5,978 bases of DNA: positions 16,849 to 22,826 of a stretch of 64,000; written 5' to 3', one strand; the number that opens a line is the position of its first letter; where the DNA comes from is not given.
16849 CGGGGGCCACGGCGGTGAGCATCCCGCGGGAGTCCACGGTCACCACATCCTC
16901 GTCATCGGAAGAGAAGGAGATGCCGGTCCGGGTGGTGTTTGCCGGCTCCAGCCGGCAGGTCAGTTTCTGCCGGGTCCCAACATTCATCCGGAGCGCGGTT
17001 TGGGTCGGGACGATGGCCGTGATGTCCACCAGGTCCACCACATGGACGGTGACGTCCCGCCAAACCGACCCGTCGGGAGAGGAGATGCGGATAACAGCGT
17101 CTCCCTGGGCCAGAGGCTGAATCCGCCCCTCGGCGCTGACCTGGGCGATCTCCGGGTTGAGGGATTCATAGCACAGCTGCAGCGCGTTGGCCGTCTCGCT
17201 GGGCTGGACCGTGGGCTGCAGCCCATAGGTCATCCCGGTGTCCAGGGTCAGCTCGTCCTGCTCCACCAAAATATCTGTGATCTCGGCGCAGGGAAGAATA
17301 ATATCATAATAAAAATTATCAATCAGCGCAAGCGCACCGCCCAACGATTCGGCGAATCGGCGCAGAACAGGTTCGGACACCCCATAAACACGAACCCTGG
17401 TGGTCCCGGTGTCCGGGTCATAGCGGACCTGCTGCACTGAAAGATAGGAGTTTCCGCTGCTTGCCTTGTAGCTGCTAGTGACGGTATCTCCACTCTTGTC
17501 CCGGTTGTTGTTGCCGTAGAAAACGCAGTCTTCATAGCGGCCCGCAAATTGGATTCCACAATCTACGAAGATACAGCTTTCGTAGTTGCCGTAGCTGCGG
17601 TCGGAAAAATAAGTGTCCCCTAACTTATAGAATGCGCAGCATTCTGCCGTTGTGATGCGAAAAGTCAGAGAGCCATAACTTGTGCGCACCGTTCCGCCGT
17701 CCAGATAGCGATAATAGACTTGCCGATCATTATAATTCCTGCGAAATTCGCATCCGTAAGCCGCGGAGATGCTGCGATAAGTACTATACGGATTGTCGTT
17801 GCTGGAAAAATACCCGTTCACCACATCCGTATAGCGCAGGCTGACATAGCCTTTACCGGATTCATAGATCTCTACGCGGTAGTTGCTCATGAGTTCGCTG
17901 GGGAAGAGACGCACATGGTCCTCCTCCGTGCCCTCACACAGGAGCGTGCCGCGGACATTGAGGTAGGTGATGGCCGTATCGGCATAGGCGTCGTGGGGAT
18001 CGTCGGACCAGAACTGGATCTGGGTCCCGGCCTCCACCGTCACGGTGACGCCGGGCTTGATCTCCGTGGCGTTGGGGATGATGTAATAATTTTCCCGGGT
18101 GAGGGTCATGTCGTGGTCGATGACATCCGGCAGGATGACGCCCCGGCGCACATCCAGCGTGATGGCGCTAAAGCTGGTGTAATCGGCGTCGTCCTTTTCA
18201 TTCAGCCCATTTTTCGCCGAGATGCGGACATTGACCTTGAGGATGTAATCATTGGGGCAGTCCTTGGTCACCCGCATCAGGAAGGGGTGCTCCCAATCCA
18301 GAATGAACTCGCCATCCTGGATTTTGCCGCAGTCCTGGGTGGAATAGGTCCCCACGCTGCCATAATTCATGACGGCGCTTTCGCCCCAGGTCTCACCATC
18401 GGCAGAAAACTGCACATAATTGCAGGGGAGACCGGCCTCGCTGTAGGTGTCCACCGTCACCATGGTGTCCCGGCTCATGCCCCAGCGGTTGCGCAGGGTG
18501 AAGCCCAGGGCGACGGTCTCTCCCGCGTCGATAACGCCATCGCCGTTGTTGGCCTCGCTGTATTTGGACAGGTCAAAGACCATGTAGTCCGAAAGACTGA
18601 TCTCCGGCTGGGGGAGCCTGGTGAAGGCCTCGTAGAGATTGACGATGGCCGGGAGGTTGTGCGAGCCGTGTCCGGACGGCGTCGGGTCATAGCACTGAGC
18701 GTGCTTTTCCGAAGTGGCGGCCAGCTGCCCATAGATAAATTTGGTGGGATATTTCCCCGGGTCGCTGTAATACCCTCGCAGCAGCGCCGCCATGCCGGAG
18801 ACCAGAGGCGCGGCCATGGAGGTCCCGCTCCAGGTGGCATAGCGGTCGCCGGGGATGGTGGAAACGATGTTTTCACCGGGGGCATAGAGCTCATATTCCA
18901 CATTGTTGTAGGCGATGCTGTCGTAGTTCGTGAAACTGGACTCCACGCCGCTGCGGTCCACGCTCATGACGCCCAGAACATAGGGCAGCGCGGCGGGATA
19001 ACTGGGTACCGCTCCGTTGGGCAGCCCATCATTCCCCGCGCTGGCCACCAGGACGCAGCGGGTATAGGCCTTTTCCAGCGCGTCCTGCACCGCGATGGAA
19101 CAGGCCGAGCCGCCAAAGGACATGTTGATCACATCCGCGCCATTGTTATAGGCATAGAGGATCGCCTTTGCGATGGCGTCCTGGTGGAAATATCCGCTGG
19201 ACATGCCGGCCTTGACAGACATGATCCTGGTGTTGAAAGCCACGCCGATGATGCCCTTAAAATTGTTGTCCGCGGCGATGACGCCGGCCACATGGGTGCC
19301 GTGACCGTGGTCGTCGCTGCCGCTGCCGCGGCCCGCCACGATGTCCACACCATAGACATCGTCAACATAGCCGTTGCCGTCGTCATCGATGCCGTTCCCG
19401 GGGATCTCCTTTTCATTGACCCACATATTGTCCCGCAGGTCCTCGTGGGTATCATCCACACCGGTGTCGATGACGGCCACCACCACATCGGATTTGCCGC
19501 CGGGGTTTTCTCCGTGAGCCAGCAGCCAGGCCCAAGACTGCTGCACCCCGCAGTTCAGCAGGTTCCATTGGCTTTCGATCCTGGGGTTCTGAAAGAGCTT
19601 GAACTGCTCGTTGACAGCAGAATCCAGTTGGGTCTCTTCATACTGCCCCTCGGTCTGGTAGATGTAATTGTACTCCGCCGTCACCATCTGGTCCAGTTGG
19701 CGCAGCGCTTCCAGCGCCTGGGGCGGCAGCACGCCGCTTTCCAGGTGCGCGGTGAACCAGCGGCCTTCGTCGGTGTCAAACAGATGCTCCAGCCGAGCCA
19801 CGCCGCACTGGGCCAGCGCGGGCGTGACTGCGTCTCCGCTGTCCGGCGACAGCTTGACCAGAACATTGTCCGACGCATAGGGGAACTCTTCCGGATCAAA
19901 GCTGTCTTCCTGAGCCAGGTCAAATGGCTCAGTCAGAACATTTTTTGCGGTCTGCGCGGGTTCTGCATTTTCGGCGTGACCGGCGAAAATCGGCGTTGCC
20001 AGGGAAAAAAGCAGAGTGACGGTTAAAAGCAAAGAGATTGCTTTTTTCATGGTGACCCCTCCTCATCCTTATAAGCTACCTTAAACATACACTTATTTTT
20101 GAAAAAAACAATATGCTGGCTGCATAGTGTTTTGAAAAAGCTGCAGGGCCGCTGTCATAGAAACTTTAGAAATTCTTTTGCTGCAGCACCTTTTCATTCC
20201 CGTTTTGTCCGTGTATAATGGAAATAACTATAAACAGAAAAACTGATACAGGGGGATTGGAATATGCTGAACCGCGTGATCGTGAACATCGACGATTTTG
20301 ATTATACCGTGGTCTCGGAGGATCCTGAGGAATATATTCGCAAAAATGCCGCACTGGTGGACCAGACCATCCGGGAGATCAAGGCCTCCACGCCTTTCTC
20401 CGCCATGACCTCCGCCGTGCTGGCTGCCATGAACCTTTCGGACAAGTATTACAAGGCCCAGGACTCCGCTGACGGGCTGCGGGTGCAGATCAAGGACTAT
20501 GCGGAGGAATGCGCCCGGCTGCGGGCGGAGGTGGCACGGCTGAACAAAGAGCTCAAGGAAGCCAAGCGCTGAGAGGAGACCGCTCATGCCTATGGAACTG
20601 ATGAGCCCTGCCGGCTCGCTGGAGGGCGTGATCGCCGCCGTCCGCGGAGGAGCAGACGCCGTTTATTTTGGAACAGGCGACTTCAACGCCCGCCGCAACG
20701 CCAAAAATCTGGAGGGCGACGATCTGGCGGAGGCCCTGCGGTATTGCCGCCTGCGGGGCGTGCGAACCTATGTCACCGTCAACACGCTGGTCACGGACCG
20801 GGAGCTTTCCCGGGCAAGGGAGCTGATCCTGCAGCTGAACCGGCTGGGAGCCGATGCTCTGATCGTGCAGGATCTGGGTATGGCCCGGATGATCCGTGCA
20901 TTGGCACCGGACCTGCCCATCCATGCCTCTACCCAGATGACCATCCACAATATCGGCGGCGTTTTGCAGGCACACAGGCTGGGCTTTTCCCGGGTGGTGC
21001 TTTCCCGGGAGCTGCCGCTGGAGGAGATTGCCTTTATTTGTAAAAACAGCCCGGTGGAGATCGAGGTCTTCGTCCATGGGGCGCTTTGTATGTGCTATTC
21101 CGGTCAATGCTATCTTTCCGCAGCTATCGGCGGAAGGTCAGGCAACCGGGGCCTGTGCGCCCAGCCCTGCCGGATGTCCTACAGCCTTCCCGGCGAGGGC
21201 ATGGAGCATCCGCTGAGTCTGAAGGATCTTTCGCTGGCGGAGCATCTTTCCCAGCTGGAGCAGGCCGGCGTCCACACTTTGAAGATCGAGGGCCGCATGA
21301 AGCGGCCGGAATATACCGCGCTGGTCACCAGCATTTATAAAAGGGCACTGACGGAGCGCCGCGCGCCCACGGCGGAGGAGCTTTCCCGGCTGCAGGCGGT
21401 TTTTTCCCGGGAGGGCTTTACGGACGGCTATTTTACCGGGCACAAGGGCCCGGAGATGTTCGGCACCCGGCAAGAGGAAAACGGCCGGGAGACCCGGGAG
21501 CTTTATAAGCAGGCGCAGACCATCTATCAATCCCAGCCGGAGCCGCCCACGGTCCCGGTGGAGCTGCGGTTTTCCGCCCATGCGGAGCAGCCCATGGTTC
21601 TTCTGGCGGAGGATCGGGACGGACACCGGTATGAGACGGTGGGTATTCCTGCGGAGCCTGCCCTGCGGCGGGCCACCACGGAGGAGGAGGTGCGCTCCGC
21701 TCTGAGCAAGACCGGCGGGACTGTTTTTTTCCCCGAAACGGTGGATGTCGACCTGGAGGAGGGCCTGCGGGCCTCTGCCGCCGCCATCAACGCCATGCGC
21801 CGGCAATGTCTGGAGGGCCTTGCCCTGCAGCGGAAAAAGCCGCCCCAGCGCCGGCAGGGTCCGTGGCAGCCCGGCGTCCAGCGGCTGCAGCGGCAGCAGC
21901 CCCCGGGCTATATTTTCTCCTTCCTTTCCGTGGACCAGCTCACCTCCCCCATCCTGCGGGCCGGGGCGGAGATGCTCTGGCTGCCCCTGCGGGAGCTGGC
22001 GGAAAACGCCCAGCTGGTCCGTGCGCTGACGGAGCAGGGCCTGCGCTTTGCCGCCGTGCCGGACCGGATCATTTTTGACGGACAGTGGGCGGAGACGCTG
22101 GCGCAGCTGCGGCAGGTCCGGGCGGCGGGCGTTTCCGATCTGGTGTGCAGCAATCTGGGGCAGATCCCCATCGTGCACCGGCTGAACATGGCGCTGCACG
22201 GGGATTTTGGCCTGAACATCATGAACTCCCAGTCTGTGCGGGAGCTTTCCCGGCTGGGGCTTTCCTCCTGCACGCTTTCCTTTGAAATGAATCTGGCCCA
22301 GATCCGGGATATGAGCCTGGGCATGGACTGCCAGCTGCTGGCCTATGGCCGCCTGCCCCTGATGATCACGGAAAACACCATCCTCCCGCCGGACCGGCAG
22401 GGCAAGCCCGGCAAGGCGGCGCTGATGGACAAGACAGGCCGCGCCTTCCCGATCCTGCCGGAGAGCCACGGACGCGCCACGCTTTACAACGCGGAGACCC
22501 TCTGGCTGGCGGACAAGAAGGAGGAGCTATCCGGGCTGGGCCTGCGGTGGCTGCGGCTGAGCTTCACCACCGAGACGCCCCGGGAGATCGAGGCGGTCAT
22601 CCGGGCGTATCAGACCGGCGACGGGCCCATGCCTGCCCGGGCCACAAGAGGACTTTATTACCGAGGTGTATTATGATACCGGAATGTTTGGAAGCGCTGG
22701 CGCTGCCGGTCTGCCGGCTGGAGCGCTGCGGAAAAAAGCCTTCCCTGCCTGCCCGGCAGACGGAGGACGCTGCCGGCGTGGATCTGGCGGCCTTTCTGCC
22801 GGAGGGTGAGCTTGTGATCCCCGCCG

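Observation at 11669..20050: Operon pairing a dockerin-tagged 2107-aa S8 protease with a three-cohesin scaffoldin that has no recognisable anchor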

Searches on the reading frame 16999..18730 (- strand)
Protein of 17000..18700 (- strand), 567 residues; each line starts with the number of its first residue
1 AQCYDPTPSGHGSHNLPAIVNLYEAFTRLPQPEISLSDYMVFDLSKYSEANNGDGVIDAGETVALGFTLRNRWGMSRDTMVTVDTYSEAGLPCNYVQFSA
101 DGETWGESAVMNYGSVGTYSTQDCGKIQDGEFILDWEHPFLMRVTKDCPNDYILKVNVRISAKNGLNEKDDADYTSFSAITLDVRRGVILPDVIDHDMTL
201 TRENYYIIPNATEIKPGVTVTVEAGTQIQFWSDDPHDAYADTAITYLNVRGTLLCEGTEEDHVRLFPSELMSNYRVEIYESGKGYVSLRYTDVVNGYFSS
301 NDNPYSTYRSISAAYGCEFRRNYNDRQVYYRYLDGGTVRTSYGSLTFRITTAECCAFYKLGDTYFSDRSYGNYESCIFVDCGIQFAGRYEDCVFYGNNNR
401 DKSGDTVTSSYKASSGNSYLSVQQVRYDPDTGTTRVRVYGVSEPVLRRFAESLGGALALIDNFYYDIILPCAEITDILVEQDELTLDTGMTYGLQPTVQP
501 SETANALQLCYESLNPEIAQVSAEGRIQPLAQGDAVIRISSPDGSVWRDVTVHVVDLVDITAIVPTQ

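Call 33: search_protein_families(library=pfam, proteins=[window:17000-18700:-], max_evalue=1)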
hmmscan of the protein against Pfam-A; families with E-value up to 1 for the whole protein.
window:17000-18700:- (567 aa): 2 families
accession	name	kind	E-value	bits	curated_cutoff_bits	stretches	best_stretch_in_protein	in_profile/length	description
PF02368.24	Big_2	-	6.8e-07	29.6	22.8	1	475-543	3-70/79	Bacterial Ig-like domain (group 2)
PF22359.2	Big-like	-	8.9e-06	26.3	27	1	510-540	4-34/48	Bacterial Ig-like domain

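Call 81: search_solved_structures(query=window:16999-18730:-, max_evalue=1)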
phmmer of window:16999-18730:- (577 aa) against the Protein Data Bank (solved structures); distinct sequences matched with E-value up to 1: 5.
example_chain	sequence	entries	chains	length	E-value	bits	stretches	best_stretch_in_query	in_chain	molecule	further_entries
7quz_AAA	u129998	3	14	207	0.039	15.6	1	484-566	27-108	Beta-1,3-glucanase bglH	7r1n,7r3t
4uid_A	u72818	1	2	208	0.063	14.9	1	518-564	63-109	SURFACE LAYER PROTEIN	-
9hac_A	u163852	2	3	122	0.19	13.3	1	181-274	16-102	BBF-14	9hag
9irj_A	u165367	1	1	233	0.81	11.2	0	100-202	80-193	mOrange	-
4q7u_A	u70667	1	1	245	0.88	11.1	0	95-146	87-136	PSmOrange2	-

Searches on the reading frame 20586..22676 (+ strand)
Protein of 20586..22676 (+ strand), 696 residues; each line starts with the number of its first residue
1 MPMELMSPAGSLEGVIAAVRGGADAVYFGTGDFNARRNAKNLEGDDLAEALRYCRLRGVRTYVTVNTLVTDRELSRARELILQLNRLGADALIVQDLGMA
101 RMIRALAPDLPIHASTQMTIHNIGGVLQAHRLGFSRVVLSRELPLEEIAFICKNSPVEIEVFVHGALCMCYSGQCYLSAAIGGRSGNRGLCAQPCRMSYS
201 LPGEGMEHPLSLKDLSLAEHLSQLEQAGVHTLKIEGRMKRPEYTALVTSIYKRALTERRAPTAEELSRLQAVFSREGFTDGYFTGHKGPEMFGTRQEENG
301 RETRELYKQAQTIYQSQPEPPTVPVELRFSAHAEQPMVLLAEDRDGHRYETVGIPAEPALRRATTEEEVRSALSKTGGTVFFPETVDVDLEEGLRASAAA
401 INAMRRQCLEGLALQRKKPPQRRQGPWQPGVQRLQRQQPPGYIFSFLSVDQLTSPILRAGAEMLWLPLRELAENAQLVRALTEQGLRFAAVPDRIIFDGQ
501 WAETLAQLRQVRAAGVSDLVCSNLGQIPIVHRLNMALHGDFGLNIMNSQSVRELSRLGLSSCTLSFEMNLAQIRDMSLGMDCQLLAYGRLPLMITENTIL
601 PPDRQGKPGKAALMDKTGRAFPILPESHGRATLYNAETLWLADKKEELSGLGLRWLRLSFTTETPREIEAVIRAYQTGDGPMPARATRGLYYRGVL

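Call 9: search_protein_families(library=pfam, proteins=[window:20586-22676:+], max_evalue=0.01)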
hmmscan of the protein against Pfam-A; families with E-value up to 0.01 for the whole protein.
window:20586-22676:+ (696 aa): 2 families
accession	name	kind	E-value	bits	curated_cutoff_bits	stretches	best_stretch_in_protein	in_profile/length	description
PF01136.24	Peptidase_U32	-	1.2e-81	273.8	22.4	2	75-287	2-231/233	Peptidase family U32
PF12392.13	DUF3656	-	5.1e-17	63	22.1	1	305-416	8-108/109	Collagenase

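Call 19: find_related_loci(query=window:20586-22676:+, collection=genome_contigs, flank=10000)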
Query window:20586-22676:+ (696 aa) in genome_contigs; peptide patterns used: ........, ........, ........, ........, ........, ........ (x = any residue, [..] = any of these).
599 stretches matched a pattern (row limit reached: there are more); 590 encode a relative of the query (tblastn E <= 1e-3); the best 80 are kept; 80 distinct loci.
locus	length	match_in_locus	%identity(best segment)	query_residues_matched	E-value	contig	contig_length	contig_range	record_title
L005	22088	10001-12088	96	1-696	0e+0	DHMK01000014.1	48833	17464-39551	MAG TPA_asm: Clostridiales bacterium UBA4644 UBA4644_contig_11261, whole genome shotgun sequence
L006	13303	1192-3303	73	1-695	0e+0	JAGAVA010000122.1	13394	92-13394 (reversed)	MAG: Clostridia bacterium isolate RGIG8799 Water_deer_Colon.Co__c984600, whole genome shotgun sequence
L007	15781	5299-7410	72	1-695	0e+0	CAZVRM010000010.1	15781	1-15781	MAG TPA_asm: uncultured Oscillospiraceae bacterium isolate SRP315200_co1_483 genome assembly, contig: NODE_7398_length_1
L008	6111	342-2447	73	1-695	0e+0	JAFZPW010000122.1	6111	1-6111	MAG: Clostridia bacterium isolate RGIG7989 Water_buffalos_Rumen-1__c854542, whole genome shotgun sequence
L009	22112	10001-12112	72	1-695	0e+0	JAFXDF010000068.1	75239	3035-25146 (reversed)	MAG: Clostridia bacterium isolate RGIG6309 Sheep_Rectum-3__c720687, whole genome shotgun sequence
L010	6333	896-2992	61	1-695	0e+0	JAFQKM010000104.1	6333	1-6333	MAG: Clostridia bacterium isolate RGIG1902 Goat_Cecum.Co__c932845, whole genome shotgun sequence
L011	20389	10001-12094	61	1-695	0e+0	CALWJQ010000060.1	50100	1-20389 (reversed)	MAG: uncultured Clostridia bacterium isolate E05__bin99 genome assembly, contig: E05__k127_7051179, whole genome shotgun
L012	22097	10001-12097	57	1-695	0e+0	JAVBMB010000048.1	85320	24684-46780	MAG: Oscillospiraceae bacterium isolate EPI_MAG_00039 c_000004240746, whole genome shotgun sequence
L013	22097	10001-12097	57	1-695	0e+0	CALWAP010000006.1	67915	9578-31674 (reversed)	MAG: uncultured Clostridia bacterium isolate BRZ_BR__bin157 genome assembly, contig: BRZ_BR__NODE_944_length_67915_cov_6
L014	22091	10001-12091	58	1-695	0e+0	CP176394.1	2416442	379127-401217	Oscillospiraceae bacterium LBM23126 chromosome, complete genome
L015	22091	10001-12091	54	1-695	0e+0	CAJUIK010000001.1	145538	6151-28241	MAG TPA_asm: uncultured Eubacteriales bacterium isolate MGBC139400 genome assembly, contig: MGBC139400.1, whole genome s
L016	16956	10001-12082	50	3-695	0e+0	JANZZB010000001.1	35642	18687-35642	MAG: Clostridiales bacterium isolate SKW108 NODE_1_length_35642_cov_4.046281, whole genome shotgun sequence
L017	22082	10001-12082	51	3-695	0e+0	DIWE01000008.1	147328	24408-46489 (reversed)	MAG TPA_asm: Clostridiales bacterium UBA6114 UBA6114_contig_7335, whole genome shotgun sequence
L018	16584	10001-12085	49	3-695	0e+0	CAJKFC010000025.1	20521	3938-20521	MAG TPA_asm: uncultured Clostridiales bacterium isolate ERR321631-bin.2 genome assembly, contig: NODE_1799_length_20521_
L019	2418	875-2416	61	1-514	0e+0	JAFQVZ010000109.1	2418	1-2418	MAG: Clostridia bacterium isolate RGIG2201 Goat_Colon.Co__c724851, whole genome shotgun sequence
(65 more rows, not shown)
